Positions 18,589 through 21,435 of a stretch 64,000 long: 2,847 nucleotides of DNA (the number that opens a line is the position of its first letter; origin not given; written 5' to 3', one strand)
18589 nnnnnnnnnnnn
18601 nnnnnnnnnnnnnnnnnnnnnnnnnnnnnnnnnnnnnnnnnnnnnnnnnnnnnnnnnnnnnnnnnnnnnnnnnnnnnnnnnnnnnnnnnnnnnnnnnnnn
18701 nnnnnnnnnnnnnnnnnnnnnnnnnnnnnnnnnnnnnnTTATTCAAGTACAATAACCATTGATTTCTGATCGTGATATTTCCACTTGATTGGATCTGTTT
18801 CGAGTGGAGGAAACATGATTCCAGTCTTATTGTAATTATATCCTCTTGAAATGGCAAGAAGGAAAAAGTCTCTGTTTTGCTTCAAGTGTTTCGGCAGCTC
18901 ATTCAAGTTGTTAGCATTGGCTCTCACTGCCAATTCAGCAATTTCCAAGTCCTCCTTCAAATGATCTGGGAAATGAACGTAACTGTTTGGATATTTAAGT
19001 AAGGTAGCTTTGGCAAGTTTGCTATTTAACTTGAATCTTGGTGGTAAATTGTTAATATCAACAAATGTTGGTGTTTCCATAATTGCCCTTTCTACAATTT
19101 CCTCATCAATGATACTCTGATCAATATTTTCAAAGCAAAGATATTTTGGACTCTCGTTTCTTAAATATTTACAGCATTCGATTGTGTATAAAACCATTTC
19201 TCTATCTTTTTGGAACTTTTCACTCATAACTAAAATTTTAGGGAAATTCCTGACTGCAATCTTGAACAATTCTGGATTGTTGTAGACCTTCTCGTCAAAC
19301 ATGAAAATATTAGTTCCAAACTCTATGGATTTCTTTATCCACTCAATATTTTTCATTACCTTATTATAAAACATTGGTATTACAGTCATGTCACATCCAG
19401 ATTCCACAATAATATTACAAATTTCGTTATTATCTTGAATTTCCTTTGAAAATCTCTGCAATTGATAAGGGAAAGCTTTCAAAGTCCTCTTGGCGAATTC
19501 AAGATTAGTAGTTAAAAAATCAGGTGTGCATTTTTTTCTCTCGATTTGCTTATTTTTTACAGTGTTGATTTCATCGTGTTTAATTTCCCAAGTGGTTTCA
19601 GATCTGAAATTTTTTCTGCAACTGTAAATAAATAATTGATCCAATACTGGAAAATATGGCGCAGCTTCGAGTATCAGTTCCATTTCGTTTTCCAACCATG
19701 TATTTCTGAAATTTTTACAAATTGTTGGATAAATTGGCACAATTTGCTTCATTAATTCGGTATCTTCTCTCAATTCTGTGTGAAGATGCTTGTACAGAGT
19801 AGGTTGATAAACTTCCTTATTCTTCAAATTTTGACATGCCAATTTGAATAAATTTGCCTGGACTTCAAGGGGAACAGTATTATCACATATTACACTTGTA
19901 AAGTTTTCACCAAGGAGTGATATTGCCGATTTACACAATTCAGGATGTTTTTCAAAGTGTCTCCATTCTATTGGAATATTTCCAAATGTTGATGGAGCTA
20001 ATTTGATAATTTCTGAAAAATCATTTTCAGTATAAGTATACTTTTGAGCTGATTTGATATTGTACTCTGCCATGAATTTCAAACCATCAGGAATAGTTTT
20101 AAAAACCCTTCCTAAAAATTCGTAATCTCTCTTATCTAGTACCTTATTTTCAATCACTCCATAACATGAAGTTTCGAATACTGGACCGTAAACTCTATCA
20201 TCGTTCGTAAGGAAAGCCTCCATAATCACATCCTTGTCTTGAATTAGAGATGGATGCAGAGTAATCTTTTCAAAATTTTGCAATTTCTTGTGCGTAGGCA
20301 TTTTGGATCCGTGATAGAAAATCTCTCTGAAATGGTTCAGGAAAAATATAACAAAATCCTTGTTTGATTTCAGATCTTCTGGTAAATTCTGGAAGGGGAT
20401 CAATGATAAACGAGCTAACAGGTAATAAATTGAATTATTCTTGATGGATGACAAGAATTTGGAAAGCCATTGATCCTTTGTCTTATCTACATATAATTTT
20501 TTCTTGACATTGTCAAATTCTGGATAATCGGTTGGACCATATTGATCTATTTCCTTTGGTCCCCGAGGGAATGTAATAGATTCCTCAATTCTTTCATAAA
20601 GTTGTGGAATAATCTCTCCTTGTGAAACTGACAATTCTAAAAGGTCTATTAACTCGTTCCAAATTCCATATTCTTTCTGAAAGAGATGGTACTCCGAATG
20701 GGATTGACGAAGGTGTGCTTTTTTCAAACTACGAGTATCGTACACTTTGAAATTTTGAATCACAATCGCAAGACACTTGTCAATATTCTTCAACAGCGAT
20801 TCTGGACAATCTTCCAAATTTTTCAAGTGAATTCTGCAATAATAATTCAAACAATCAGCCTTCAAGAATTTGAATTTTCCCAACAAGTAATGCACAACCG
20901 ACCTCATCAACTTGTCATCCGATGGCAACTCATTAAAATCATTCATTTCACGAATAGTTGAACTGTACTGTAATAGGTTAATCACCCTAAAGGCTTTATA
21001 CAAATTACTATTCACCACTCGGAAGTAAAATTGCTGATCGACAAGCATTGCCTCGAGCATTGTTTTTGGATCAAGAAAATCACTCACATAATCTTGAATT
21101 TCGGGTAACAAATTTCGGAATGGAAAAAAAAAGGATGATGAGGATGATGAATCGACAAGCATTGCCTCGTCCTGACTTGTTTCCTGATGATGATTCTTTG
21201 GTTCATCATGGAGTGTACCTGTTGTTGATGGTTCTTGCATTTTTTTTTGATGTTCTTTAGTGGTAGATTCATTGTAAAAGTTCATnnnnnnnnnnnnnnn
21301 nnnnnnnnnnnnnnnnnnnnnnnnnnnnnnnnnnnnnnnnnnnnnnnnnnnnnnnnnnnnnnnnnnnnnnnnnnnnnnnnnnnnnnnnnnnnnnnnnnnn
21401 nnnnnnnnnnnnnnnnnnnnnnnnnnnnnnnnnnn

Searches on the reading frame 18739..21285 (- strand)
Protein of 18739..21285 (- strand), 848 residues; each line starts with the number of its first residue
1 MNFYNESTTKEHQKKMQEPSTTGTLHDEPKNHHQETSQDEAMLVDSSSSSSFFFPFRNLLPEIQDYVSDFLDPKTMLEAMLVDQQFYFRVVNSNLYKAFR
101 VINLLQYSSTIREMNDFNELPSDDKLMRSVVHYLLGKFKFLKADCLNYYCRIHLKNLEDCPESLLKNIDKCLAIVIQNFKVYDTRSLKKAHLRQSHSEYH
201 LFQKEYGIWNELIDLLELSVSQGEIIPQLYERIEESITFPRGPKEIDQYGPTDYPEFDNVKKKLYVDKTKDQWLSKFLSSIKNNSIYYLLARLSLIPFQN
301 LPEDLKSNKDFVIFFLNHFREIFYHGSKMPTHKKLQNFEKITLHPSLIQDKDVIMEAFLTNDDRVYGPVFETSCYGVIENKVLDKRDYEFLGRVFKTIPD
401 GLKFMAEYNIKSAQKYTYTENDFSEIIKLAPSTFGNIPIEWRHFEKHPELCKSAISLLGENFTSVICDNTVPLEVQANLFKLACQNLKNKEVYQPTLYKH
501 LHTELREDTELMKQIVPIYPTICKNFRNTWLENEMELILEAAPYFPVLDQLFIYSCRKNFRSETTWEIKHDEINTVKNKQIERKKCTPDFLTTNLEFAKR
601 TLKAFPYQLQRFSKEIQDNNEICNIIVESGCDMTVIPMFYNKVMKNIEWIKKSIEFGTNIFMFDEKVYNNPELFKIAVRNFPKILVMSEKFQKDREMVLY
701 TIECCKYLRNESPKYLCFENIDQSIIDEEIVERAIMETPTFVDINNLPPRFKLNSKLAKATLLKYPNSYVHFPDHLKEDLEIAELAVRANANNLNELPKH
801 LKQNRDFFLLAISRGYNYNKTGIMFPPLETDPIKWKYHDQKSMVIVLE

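Call 31: search_protein_families(library=pfam, proteins=[window:18739-21285:-], max_evalue=0.0001)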
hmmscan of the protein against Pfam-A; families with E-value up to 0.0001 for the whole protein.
window:18739-21285:- (848 aa): 1 family
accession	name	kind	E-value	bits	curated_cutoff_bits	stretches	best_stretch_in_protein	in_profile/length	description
PF13475.11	DUF4116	-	1e-22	79.9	24.9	2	758-802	5-49/49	Domain of unknown function (DUF4116)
